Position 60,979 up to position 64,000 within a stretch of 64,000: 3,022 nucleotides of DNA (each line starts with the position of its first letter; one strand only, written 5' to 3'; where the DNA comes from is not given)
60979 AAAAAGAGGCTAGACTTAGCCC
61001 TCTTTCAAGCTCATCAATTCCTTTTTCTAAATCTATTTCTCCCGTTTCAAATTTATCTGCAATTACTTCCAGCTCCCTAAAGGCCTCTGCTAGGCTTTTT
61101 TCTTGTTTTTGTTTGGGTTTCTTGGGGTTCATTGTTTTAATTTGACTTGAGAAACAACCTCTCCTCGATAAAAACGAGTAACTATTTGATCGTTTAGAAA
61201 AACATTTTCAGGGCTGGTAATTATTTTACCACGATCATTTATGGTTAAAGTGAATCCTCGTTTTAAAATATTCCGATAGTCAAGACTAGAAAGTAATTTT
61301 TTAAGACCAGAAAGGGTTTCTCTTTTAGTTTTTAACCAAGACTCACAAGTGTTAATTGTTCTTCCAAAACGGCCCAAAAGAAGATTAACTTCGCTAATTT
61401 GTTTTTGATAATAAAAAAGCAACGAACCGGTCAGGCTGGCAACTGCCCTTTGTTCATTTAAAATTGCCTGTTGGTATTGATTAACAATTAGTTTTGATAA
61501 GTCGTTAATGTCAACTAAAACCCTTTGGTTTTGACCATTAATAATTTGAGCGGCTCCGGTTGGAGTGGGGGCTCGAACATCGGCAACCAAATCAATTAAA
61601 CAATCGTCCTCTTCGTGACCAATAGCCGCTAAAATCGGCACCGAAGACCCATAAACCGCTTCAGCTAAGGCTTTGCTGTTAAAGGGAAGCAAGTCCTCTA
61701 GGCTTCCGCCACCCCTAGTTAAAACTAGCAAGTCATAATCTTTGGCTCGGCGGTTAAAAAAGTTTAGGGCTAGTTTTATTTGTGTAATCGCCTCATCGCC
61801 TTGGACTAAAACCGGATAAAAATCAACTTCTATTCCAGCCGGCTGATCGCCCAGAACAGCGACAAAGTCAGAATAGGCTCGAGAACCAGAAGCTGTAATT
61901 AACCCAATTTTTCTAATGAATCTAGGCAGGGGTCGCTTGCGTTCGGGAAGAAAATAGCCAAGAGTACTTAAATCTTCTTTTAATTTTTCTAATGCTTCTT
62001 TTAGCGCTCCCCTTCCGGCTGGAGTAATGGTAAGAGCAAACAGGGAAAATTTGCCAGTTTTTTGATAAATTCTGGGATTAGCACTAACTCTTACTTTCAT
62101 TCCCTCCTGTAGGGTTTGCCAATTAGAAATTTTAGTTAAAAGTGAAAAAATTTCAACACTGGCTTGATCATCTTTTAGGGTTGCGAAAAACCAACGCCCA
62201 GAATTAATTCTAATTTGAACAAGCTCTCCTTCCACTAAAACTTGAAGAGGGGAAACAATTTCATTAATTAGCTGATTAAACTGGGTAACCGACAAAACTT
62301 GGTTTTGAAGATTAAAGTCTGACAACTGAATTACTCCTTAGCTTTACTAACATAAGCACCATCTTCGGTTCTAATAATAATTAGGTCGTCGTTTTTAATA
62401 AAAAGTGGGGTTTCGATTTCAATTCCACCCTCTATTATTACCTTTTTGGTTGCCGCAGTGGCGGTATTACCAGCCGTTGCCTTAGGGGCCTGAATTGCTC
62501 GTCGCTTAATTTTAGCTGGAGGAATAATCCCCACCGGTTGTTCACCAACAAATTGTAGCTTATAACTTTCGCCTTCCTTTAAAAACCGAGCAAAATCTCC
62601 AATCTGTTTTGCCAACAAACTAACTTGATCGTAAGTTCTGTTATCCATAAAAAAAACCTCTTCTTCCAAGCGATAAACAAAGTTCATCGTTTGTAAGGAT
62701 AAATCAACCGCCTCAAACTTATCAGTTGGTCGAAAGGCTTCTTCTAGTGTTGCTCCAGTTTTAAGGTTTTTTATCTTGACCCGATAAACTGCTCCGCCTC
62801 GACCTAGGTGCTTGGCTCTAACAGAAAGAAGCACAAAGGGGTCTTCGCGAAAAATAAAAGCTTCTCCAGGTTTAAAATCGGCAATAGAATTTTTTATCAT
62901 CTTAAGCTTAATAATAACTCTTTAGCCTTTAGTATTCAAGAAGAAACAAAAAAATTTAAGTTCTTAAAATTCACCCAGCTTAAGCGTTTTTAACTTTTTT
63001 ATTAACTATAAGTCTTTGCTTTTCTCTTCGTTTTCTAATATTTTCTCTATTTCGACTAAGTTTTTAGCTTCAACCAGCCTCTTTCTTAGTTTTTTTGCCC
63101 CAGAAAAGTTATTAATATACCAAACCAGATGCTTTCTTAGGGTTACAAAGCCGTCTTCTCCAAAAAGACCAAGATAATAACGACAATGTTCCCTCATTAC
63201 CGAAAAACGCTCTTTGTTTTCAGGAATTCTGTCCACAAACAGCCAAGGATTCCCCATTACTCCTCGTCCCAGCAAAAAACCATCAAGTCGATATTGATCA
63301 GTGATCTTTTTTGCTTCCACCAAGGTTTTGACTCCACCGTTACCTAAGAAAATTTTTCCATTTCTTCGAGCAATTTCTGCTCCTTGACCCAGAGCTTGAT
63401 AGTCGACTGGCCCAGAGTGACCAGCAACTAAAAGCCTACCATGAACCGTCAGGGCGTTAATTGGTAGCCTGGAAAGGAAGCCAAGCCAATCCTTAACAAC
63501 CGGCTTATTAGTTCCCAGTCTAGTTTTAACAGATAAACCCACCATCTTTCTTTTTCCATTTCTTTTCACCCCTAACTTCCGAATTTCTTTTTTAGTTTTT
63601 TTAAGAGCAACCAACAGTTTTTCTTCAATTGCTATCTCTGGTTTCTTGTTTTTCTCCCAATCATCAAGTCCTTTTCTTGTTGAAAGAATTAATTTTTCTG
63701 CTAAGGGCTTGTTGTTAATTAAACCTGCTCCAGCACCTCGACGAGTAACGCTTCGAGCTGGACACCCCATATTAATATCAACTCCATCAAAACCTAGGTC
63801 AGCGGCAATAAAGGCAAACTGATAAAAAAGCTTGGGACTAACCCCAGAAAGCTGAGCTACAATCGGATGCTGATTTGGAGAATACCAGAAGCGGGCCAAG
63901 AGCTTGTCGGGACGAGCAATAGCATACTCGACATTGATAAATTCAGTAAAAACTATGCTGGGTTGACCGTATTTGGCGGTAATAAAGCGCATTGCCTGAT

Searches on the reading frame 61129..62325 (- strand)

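Call 19: search_protein_families(library=pfam, proteins=[window:61129-62325:-], max_evalue=1)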
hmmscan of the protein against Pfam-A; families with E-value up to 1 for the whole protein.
window:61129-62325:- (398 aa): 4 families
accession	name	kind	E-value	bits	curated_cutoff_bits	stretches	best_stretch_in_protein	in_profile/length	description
PF02601.20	Exonuc_VII_L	-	2.9e-66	224.5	35.9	2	124-310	1-185/315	Exonuclease VII, large subunit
PF13742.12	tRNA_anti_2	-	1.7e-13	51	27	1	11-100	1-94/95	OB-fold nucleic acid binding domain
PF01336.31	tRNA_anti-codon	-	1.6e-05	25.2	27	1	29-102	1-74/75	OB-fold nucleic acid binding domain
PF18539.7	DUF5625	-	0.13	13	26.9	1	278-329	65-116/131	Domain of unknown function (DUF5625)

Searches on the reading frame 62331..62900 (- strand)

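Call 19: search_protein_families(library=pfam, proteins=[window:62331-62900:-], max_evalue=1)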
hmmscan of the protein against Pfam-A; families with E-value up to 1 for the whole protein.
window:62331-62900:- (189 aa): 4 families
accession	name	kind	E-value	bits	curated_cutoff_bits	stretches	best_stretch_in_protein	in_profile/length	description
PF01132.26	EFP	-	1.9e-14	53.8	27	1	71-123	2-54/54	Elongation factor P (EF-P) OB domain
PF09285.17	Elong-fact-P_C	-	2e-14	53.5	25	1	136-186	6-56/56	Elongation factor P, C-terminal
PF08207.18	EFP_N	-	2.4e-14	53.5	23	1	6-62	2-58/58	Elongation factor P (EF-P) KOW-like domain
PF05951.18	Peptidase_M15_2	-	0.17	12.1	27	1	40-101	8-69/153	Bacterial protein of unknown function (DUF882)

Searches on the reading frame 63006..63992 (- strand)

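Call 19: search_protein_families(library=pfam, proteins=[window:63006-63992:-], max_evalue=1)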
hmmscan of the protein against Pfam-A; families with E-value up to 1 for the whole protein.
window:63006-63992:- (328 aa): 1 family
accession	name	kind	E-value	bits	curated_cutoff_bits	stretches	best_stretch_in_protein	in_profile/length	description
PF01207.24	Dus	-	7.5e-37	127.5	20.4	2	2-108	14-120/311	Dihydrouridine synthase (Dus)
